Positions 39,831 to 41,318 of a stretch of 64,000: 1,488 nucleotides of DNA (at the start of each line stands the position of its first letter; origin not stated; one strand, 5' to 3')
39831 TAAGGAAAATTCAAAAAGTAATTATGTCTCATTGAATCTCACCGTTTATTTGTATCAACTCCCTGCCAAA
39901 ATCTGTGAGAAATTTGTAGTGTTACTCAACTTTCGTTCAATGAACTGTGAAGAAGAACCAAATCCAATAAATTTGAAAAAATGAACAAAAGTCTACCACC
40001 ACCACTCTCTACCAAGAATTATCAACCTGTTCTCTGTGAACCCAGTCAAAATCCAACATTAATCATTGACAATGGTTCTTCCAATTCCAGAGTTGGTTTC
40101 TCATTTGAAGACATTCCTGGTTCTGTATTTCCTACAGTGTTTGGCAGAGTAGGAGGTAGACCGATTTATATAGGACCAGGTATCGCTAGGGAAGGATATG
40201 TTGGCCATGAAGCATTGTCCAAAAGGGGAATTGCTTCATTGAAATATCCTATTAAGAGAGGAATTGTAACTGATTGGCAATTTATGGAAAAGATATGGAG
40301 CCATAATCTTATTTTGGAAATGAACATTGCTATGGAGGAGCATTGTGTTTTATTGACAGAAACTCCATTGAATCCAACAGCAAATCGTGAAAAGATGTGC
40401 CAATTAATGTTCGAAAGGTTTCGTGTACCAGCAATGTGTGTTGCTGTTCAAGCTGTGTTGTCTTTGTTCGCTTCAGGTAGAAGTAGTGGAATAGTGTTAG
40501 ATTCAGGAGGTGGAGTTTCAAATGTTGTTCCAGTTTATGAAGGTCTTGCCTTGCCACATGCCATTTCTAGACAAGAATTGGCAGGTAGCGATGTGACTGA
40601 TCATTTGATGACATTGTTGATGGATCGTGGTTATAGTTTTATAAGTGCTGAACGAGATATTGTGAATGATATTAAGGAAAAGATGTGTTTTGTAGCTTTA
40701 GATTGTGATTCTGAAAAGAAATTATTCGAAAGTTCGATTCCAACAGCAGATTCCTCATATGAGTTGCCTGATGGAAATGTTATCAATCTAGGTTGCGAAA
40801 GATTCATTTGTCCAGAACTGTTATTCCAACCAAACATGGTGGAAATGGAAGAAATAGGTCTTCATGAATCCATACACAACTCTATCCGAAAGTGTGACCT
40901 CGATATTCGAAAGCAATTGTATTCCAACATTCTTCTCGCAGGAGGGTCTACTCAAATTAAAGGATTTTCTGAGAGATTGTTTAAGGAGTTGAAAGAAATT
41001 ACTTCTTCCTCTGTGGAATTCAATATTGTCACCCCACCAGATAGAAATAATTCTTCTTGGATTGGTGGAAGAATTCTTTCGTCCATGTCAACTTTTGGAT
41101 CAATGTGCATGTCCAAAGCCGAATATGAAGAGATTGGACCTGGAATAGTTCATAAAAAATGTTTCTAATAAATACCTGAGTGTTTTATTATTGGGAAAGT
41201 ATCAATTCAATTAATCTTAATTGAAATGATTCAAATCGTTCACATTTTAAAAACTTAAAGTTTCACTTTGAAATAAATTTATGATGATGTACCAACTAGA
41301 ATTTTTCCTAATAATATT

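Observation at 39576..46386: Inverted pair of identical intron-containing tRNA-Cys genes that share a ~40-nt upstream block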

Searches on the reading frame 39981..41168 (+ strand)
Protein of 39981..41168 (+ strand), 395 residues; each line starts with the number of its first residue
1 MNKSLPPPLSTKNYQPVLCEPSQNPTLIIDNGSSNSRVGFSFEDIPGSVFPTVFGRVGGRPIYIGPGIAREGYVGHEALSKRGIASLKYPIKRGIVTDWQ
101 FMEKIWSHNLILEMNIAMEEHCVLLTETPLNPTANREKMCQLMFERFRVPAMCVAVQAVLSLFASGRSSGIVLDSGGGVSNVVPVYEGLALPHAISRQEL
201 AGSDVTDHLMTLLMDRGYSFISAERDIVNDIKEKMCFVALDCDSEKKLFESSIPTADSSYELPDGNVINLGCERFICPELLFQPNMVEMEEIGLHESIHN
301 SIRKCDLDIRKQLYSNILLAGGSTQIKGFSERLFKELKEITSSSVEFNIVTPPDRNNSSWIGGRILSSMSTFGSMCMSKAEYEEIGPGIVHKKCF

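Call 9: search_protein_families(library=pfam, proteins=[window:39981-41168:+])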
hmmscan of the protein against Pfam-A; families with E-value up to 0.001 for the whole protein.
window:39981-41168:+ (395 aa): 1 family
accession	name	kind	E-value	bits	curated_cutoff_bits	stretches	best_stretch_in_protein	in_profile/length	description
PF00022.25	Actin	-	1.2e-116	390.2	27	1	24-395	4-410/410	Actin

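Call 10: find_encoding_contigs(protein=window:39981-41168:+, flank=10000, max_places=6)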
Protein window:39981-41168:+ (395 aa): no gene with exactly this product is on record in the collection.

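Call 13: find_homologous_proteins(query=window:39981-41168:+, max_evalue=1e-30)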
Query window:39981-41168:+ (395 aa): 6724 proteins with E <= 1e-30 among 8000 candidates; the best 120 are listed.
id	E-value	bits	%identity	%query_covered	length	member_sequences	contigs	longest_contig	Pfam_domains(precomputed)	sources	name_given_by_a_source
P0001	1.6e-261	885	98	100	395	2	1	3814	PF00022.26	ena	-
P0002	7.0e-229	778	57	85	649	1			PF00022.26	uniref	uniref:Actin n=1 Tax=Ascaris lumbricoides TaxID=6252 RepID=A0A0M3I7F5_ASCLU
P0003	2.9e-228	776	59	85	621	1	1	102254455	PF00022.26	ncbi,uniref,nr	ncbi:hypothetical protein FSP39_017414 [Pinctada imbricata]|uniref:Actin n=3 Tax=Protostomia TaxID=3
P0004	6.8e-227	771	55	91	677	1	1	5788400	PF00022.26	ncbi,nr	ncbi:Actin- protein T2 [Tyrophagus putrescentiae]|nr:Actin- protein T2 [Tyrophagus putrescentiae]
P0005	7.0e-227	771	55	93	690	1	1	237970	PF00022.26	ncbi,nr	ncbi:actin actin-like protein [Mycena galopus ATCC 62051]|nr:actin actin-like protein [Mycena galopu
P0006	7.1e-216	735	-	-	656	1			PF00022.26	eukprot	eukprot:CAMPEP_0197468694 /NCGR_PEP_ID=MMETSP1175-20131217/66214_1 /TAXON_ID=1003142 /ORGANISM="Tric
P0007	8.5e-210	715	58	91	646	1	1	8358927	PF00022.26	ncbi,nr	ncbi:hypothetical protein MKX01_034550 [Papaver californicum]|nr:hypothetical protein MKX01_034550 [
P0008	3.2e-209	713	56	93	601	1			PF00022.26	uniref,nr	uniref:Actin 1 protein n=2 Tax=Eukaryota TaxID=2759 RepID=A0A977R8V7_9LAMI|nr:actin 1 protein [Hygro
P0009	4.7e-208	709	55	96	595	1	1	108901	PF00022.26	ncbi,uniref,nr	ncbi:Cytoplasmic type actin 1 [Fasciola hepatica]|uniref:Cytoplasmic type actin 1 n=4 Tax=Fasciolida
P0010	5.0e-203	693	56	91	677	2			PF00022.26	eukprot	eukprot:Em0009g1204a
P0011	2.0e-198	678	56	88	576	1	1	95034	PF00022.26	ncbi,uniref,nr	ncbi:actin [Thalictrum thalictroides]|uniref:Actin n=2 Tax=Mesangiospermae TaxID=1437183 RepID=A0A7J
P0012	1.4e-197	675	-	-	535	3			PF00022.26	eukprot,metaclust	eukprot:XP_011448623.1 PREDICTED: actin-2-like [Crassostrea gigas]|metaclust:status=active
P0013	6.6e-196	669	-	-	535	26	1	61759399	PF00022.26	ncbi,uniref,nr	ncbi:actin-2-like [Crassostrea angulata]|uniref:actin-2-like n=1 Tax=Magallana angulata TaxID=278431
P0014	9.0e-196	669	-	-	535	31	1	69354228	PF00022.26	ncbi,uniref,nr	ncbi:actin, non-muscle 6.2 isoform X3 [Mya arenaria]|uniref:actin, non-muscle 6.2 isoform X3 n=1 Tax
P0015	1.5e-194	665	-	-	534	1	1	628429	PF00022.26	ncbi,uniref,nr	ncbi:actin, cytoplasmic-like [Haliotis rubra]|uniref:actin, cytoplasmic-like n=1 Tax=Haliotis rubra 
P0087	3.4e-141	489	58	96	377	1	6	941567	PF00022.26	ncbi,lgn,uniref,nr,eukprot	ncbi:hypothetical protein NAEGRDRAFT_55094 [Naegleria gruberi]|uniref:Actin n=4 Tax=Naegleria gruber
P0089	3.7e-141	489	58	96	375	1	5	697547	PF00022.26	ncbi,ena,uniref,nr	ncbi:hypothetical protein FDP41_005607 [Naegleria fowleri]|uniref:Actin n=2 Tax=Naegleria fowleri Ta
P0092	6.0e-141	488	59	94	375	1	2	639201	PF00022.26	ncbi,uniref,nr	ncbi:hypothetical protein C9374_005710 [Naegleria lovaniensis]|uniref:Actin n=1 Tax=Naegleria lovani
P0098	8.6e-141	488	59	94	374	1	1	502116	PF00022.26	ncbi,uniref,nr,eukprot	ncbi:hypothetical protein NAEGRDRAFT_48298 [Naegleria gruberi]|uniref:Actin n=1 Tax=Naegleria gruber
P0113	4.9e-140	485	58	94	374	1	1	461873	PF00022.26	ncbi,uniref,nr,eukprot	ncbi:hypothetical protein NAEGRDRAFT_49788 [Naegleria gruberi]|uniref:Actin n=1 Tax=Naegleria gruber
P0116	8.5e-140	485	60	93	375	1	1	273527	PF00022.26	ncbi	ncbi:hypothetical protein ABK040_008123 [Willaertia magna]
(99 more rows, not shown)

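Call 14: find_encoding_contigs(protein=P0001, flank=10000, max_places=6)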
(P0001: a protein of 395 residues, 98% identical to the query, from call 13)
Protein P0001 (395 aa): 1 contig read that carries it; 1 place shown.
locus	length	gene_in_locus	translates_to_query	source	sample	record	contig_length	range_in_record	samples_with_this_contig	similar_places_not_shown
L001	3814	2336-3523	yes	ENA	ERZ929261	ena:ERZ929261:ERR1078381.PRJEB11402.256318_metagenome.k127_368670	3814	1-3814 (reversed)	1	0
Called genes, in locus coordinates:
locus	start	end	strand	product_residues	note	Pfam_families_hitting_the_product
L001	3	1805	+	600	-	?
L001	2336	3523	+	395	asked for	PF00022:Actin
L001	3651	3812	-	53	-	?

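Call 33: find_encoding_contigs(protein=P0087, flank=10000, max_places=10)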
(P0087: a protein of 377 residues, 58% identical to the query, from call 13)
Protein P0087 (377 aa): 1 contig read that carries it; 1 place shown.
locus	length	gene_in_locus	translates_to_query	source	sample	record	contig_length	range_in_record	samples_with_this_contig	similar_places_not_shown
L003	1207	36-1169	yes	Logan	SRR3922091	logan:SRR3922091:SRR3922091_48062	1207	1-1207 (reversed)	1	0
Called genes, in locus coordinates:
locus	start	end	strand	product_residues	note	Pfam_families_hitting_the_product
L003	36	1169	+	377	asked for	PF00022:Actin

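Call 45: find_encoding_contigs(protein=P0098, flank=10000, max_places=10)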
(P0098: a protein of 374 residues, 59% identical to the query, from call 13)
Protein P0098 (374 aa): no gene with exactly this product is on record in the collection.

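Call 46: find_encoding_contigs(protein=P0113, flank=10000, max_places=10)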
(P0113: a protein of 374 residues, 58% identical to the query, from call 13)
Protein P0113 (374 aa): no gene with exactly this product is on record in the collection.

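Call 48: find_encoding_contigs(protein=P0089, flank=10000, max_places=10)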
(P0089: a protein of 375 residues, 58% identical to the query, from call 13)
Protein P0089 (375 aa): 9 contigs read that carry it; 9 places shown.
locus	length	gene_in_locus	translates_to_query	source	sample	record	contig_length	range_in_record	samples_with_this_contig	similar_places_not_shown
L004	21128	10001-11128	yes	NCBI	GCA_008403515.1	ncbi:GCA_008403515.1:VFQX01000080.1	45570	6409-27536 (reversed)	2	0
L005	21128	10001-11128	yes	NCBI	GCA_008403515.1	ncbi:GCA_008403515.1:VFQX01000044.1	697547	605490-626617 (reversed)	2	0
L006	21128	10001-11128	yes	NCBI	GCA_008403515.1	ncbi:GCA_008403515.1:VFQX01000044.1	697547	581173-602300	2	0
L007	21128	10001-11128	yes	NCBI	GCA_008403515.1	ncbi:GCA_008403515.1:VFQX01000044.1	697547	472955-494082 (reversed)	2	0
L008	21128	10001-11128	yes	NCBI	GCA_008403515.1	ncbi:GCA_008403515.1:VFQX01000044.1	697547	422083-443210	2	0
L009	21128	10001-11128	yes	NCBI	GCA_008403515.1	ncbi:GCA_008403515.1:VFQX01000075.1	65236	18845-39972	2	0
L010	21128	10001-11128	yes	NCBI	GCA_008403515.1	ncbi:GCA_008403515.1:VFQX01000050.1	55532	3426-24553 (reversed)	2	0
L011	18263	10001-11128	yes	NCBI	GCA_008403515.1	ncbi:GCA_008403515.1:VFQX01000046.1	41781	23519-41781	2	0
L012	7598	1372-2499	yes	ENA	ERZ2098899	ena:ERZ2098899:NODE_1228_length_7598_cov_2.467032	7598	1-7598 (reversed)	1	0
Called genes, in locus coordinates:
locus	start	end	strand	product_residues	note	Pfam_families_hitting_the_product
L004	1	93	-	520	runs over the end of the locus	PF03372:Exo_endo_phos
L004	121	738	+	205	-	-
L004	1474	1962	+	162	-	-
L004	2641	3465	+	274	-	-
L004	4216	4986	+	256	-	PF00075:RNase_H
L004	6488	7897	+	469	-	-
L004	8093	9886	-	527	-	PF00012:HSP70, PF06723:MreB_Mbl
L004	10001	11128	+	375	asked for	PF00022:Actin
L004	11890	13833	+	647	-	PF00668:Condensation (faint), PF00501:AMP-binding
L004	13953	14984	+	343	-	PF13193:AMP-binding_C (weak), PF00550:PP-binding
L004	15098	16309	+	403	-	PF01073:3Beta_HSD, PF07993:NAD_binding_4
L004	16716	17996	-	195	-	PF00025:Arf, PF03193:RsgA_GTPase (faint), PF00071:Ras, PF01926:MMR_HSR1 (weak), PF08477:Roc, PF00009:GTP_EFTU (weak)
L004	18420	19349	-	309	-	PF00108:Thiolase_N, PF02803:Thiolase_C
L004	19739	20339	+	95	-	-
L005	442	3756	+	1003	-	PF25384:Alsin_RLD (faint), PF25390:WD40_RLD, PF00415:RCC1 (weak), PF13540:RCC1_2, PF25390:WD40_RLD, PF00415:RCC1, PF13540:RCC1_2, PF00651:BTB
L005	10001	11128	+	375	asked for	PF00022:Actin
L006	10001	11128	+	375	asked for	PF00022:Actin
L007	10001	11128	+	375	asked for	PF00022:Actin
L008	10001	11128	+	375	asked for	PF00022:Actin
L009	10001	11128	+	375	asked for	PF00022:Actin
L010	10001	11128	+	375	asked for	PF00022:Actin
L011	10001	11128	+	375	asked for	PF00022:Actin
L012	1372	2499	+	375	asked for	PF00022:Actin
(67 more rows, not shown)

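Call 65: find_encoding_contigs(protein=P0092, flank=10000, max_places=10)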
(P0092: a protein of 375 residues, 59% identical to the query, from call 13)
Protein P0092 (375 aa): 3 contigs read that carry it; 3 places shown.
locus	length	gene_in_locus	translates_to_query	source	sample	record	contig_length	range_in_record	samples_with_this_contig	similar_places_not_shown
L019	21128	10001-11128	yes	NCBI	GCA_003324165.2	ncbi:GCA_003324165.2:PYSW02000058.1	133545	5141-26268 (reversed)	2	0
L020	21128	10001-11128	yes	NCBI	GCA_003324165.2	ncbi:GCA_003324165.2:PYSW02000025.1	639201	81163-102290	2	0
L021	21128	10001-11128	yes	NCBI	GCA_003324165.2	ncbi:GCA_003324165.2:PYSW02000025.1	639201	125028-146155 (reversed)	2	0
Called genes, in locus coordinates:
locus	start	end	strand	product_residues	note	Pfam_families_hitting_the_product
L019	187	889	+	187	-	-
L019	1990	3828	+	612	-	-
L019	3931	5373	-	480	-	PF00012:HSP70, PF06723:MreB_Mbl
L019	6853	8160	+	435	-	PF03372:Exo_endo_phos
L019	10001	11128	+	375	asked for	PF00022:Actin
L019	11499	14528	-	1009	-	-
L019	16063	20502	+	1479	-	PF00668:Condensation (faint), PF00501:AMP-binding, PF13193:AMP-binding_C (faint), PF00550:PP-binding, PF01073:3Beta_HSD, PF01370:Epimerase, PF07993:NAD_binding_4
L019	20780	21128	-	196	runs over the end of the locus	PF00025:Arf, PF03193:RsgA_GTPase (faint), PF00071:Ras, PF01926:MMR_HSR1 (weak), PF08477:Roc, PF00009:GTP_EFTU (weak)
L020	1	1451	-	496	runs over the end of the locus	PF25174:Beta-prop_THOC3, PF24817:WD40_WDHD1_1st, PF25173:Beta-prop_WDR3_1st, PF24807:WD40_CDC20-Fz, PF23414:Beta-prop_EML_2 (weak), PF24814:WD40_Prp19, PF25175:Beta-prop_WDR5, PF24105:Beta-prop_CAF1B_HIR1, +21 more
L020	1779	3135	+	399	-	-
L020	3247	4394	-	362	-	PF00025:Arf (weak), PF00009:GTP_EFTU (faint), PF00071:Ras, PF08477:Roc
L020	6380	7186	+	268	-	PF13519:VWA_2 (faint)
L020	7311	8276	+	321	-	-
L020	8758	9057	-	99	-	-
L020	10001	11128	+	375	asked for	PF00022:Actin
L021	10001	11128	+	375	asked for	PF00022:Actin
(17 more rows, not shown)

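Call 66: find_encoding_contigs(protein=P0116, flank=10000, max_places=10)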
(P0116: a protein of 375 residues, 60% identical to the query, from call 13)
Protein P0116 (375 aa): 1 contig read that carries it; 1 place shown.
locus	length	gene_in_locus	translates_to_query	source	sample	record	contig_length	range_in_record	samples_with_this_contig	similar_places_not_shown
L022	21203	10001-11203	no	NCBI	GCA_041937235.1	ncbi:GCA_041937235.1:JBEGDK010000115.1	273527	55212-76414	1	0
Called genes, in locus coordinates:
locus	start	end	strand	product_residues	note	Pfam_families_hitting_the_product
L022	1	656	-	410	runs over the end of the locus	-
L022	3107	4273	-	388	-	PF25390:WD40_RLD, PF00415:RCC1 (faint)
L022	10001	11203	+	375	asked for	PF00022:Actin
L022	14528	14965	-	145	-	-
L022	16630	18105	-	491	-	-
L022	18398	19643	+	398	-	PF00503:G-alpha, PF00009:GTP_EFTU (faint), PF00025:Arf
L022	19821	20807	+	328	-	PF13793:Pribosyltran_N, PF00156:Pribosyltran, PF14572:Pribosyl_synth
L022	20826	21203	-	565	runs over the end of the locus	PF14671:DSPn, PF00102:Y_phosphatase (faint), PF22784:PTP-SAK, PF00782:DSPc, PF22785:Tc-R-P, PF22741:PTP-NADK (weak)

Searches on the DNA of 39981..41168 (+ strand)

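Call 23: search_rna_families(sources=[L001, L002], threshold=gathering)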
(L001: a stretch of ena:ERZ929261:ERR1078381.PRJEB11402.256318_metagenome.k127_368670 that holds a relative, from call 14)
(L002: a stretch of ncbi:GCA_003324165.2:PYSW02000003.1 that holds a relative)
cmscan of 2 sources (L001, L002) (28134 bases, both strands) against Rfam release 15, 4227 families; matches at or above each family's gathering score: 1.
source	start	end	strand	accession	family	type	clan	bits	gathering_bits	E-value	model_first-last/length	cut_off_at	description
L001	2009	2097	-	RF00005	tRNA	Gene; tRNA;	CL00001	54.7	29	2.2e-09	1-71/71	no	tRNA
